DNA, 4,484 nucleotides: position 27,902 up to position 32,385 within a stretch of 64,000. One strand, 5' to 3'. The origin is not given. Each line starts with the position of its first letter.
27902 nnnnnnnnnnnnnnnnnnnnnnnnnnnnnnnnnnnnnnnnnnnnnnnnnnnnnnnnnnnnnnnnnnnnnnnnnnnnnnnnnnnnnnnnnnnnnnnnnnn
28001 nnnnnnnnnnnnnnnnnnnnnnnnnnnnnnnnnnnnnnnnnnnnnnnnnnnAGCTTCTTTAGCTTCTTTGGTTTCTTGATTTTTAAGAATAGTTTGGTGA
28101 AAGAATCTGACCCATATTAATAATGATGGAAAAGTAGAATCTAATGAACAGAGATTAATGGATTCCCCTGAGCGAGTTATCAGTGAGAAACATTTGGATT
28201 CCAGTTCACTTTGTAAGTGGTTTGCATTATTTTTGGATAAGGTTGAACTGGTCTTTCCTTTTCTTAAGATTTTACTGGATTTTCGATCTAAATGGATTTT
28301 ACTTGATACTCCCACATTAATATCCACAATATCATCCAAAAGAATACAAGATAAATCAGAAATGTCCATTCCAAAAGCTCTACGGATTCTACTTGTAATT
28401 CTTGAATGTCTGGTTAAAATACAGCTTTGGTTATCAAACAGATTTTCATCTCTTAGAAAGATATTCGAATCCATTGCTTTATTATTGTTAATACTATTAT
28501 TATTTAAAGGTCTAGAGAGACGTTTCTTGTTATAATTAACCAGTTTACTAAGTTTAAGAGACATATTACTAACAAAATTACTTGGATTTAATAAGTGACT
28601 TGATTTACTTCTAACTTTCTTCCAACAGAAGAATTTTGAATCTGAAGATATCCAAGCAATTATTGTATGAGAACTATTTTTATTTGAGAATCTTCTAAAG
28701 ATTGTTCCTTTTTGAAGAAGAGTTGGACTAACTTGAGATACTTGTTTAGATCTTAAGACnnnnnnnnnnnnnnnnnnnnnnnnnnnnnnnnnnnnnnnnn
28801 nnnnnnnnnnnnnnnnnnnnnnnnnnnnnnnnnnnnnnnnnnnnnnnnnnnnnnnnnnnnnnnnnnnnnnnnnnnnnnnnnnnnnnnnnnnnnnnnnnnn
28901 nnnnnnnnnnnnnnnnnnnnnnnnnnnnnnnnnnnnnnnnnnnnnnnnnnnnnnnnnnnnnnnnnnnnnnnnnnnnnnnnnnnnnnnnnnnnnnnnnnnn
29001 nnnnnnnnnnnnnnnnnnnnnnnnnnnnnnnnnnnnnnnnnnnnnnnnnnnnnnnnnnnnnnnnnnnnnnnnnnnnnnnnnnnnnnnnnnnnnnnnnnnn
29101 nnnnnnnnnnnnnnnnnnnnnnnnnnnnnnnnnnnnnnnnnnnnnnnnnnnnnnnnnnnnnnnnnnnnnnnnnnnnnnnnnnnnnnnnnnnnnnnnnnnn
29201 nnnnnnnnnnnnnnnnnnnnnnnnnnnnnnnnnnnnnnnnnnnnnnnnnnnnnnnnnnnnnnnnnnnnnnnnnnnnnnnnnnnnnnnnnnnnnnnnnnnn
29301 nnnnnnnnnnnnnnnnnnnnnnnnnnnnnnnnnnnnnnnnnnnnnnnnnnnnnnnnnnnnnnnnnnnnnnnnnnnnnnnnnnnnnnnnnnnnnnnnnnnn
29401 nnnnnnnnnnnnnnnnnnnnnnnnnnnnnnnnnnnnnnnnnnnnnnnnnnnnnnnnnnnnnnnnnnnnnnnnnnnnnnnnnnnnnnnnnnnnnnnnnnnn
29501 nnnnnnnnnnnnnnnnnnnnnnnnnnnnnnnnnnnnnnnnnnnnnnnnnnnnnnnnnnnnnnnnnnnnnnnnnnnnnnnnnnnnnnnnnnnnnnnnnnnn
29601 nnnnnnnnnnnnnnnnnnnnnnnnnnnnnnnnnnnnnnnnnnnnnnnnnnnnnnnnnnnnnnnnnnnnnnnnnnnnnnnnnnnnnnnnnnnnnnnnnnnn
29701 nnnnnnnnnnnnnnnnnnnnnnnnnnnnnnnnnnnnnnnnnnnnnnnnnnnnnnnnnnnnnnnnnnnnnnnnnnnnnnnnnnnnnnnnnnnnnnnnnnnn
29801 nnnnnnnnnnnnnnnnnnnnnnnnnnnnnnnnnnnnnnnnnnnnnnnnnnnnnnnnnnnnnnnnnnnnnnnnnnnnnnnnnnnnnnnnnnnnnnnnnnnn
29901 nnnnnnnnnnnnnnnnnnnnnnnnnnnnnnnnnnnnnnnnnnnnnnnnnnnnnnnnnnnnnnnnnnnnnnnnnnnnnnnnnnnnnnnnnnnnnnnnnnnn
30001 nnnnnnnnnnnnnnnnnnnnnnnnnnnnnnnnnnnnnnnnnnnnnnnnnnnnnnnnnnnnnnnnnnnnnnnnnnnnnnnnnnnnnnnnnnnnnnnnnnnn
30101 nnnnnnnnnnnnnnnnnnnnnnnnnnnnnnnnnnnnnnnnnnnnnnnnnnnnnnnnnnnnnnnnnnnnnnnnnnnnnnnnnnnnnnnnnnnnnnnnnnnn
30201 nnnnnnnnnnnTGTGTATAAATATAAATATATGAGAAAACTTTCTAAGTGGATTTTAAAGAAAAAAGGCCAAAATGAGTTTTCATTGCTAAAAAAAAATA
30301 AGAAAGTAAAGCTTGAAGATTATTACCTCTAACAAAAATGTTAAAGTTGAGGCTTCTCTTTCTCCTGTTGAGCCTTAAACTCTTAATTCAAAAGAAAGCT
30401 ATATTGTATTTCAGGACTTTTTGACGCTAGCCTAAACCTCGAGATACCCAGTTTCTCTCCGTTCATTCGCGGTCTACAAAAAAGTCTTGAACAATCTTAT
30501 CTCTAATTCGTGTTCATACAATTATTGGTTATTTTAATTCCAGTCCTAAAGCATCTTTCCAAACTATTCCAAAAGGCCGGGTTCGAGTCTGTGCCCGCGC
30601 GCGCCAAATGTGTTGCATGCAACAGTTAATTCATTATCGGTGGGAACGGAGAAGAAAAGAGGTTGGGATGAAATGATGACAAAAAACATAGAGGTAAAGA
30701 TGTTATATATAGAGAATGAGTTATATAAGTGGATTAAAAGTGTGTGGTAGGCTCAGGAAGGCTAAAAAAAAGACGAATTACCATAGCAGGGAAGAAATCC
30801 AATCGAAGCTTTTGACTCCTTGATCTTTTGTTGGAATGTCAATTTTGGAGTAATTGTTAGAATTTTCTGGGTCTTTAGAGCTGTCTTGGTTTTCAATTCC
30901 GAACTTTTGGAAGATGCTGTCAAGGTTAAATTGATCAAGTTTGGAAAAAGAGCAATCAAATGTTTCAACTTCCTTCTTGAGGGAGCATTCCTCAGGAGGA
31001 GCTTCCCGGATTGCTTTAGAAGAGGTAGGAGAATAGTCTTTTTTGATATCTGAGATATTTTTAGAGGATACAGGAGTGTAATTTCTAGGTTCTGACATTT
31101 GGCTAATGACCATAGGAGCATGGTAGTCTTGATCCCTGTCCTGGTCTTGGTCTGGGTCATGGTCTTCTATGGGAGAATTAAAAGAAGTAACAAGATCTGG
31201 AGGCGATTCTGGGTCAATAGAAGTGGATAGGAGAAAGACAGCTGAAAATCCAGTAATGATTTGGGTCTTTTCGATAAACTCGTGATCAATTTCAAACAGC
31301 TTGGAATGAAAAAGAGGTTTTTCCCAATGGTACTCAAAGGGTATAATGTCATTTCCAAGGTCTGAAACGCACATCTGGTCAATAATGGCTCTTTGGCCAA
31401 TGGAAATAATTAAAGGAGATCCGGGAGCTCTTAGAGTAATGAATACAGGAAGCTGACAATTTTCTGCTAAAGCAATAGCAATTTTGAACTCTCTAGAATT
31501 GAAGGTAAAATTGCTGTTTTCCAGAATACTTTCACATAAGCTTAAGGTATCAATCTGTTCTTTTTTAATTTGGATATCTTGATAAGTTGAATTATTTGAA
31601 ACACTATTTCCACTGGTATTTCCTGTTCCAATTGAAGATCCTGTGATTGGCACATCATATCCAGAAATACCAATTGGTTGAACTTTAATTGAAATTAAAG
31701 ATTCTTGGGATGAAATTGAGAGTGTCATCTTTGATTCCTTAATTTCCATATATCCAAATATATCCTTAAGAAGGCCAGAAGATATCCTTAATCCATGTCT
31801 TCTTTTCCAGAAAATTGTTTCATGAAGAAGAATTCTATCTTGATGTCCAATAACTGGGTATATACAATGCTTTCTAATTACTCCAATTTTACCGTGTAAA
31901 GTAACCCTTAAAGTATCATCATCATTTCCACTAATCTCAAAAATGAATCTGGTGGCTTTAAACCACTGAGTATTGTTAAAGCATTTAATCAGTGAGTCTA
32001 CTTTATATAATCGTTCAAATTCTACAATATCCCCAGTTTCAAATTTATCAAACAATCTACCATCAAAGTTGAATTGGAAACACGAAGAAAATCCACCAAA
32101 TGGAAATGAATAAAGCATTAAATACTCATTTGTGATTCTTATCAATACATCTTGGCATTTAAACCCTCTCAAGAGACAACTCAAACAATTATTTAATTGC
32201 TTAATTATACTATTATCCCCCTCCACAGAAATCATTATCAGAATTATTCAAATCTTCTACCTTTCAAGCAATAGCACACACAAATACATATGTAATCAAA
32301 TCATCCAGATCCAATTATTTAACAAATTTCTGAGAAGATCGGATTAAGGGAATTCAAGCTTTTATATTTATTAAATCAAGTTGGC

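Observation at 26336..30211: One protein combining an ARF-GEF (Sec7) domain and a Rab-GAP-like (TBC) domain, with the TBC catalytic fingers apparently replaced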

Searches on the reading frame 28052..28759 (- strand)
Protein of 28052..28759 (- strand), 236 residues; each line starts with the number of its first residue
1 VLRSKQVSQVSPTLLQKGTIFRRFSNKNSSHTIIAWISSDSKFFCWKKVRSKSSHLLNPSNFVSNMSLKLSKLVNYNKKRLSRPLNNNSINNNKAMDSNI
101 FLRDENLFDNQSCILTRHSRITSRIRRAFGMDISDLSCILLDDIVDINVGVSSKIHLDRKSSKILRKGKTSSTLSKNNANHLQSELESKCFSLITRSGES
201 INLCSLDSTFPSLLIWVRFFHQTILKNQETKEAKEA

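Call 72: predict_structure(alignment_id=A3)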
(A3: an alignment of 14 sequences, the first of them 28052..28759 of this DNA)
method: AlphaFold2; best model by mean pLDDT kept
length: 236 residues; sequences in the alignment: 14
mean_pLDDT: 73.3   pTM: 0.70
mean pLDDT of the five models: 73.3, 73.1, 72.1, 72.1, 70.2
residues with pLDDT >= 90: 63; 70-90: 77; 50-70: 60; < 50: 36
segments of 3 or more residues with pLDDT < 50: 1-5, 95-97, 101-114, 165-167
pLDDT, mean of each block of 10 residues (from residue 1): 56 90 82 92 91 78 84 77 64 50 45 49 61 79 92 56 49 56 73 90 80 88 93 90
secondary structure, 60 per line:
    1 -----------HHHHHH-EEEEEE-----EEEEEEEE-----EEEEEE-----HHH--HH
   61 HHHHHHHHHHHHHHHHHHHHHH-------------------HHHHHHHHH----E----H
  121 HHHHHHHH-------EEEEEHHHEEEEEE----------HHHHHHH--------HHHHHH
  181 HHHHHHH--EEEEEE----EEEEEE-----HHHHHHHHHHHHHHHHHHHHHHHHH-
elements in order: H12-17 E19-24 E30-37 E43-48 H59-82 H102-110 H120-128 E136-140 E144-149 H160-166 H175-187 E190-195 E200-205 H211-235

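Call 76: fold_search(model_id=the predicted structure, library=pdb)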
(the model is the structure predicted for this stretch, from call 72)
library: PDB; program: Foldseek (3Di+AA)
matches with E <= 10: 471; with E <= 0.001: 0
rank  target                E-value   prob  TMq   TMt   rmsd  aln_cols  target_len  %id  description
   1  1mai                  4.6e-03  1.00  0.36  0.67  10.7       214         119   10  STRUCTURE OF THE PLECKSTRIN HOMOLOGY DOMAIN FROM PHOSPHOLIPASE C DELTA IN COMPLEX WITH INOSITOL TRISPHOSPHATE (released 1996-11-08)
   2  4chj                  6.1e-03  1.00  0.34  0.62   9.7       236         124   10  Structure of Inner Membrane Complex (IMC) Sub-compartment Protein 3 (ISP3) from Toxoplasma gondii (released 2014-04-09)
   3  8emv                  1.0e-02  1.00  0.40  0.14   5.6       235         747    9  Phospholipase C beta 3 (PLCb3) in solution (released 2023-05-24)
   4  2vsz_A                2.1e-02  1.00  0.35  0.56  12.9       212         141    9  Crystal Structure of the ELMO1 PH domain (released 2009-03-10)
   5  2zkm                  2.3e-02  1.00  0.36  0.13   5.0       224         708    7  Crystal Structure of Phospholipase C Beta 2 (released 2008-08-12)
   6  4qj5_B                2.3e-02  1.00  0.37  0.12   8.9       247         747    8  Structure of a fragment of human phospholipase C-beta3 delta472-581, bound to IP3 and in complex with Galphaq (released 2014-10-22)
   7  4qj3_B                3.0e-02  1.00  0.40  0.13   5.6       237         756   10  Structure of a fragment of human phospholipase C-beta3 delta472-559, in complex with Galphaq (released 2014-10-22)
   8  9ax5_A                3.5e-02  1.00  0.39  0.12   6.3       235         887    8  Cryo-EM structure of Phospholipase C epsilon PH-C terminus in complex with RhoA-GTP (released 2025-03-12)
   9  2fju_B                4.7e-02  0.99  0.34  0.12   6.3       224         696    8  Activated Rac1 bound to its effector phospholipase C beta 2 (released 2006-11-21)
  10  8qju                  6.0e-02  1.00  0.39  0.10   6.5       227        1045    9  Structure of the human 1-phosphatidylinositol 4,5-bisphosphate phosphodiesterase gamma-2 (PLCG2) protein (released 2025-03-26)
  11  3a98_B                6.0e-02  0.99  0.36  0.44  15.2       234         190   10  Crystal structure of the complex of the interacting regions of DOCK2 and ELMO1 (released 2010-10-27)
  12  2rlo_MODEL_1_A        6.0e-02  0.97  0.33  0.57  10.6       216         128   10  Split PH domain of PI3-kinase enhancer (released 2008-04-29)
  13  1mi1_B                7.1e-02  0.99  0.29  0.17  11.2       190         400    4  Crystal Structure of the PH-BEACH Domain of Human Neurobeachin (released 2002-09-27)
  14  4qj4_B                8.0e-02  0.98  0.39  0.13   6.3       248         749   10  Structure of a fragment of human phospholipase C-beta3 delta472-569, bound to IP3 and in complex with Galphaq (released 2014-10-22)
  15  2vsz_B                9.0e-02  0.97  0.35  0.54  11.8       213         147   10  Crystal Structure of the ELMO1 PH domain (released 2009-03-10)
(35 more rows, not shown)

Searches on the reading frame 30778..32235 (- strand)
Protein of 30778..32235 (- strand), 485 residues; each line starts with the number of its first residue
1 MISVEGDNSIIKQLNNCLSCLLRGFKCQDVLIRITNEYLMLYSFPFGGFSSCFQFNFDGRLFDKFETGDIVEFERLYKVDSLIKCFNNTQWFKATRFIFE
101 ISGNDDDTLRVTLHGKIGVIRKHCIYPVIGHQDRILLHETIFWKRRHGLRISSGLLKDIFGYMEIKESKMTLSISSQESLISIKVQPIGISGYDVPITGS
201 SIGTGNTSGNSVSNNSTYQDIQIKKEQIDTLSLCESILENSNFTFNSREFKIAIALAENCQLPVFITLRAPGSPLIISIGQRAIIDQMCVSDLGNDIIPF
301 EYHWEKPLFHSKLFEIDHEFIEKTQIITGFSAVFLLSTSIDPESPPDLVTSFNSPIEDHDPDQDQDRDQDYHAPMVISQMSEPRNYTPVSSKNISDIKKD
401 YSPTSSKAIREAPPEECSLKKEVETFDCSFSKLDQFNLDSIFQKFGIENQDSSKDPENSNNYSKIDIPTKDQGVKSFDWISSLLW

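Call 18: search_protein_families(library=pfam, proteins=[window:30778-32235:-], max_evalue=0.001)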
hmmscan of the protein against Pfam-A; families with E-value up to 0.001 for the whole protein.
window:30778-32235:- (485 aa): 1 family
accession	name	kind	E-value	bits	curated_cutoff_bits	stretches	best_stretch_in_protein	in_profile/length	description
PF04139.18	Rad9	-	1.4e-11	44.7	25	1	51-289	34-248/253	Rad9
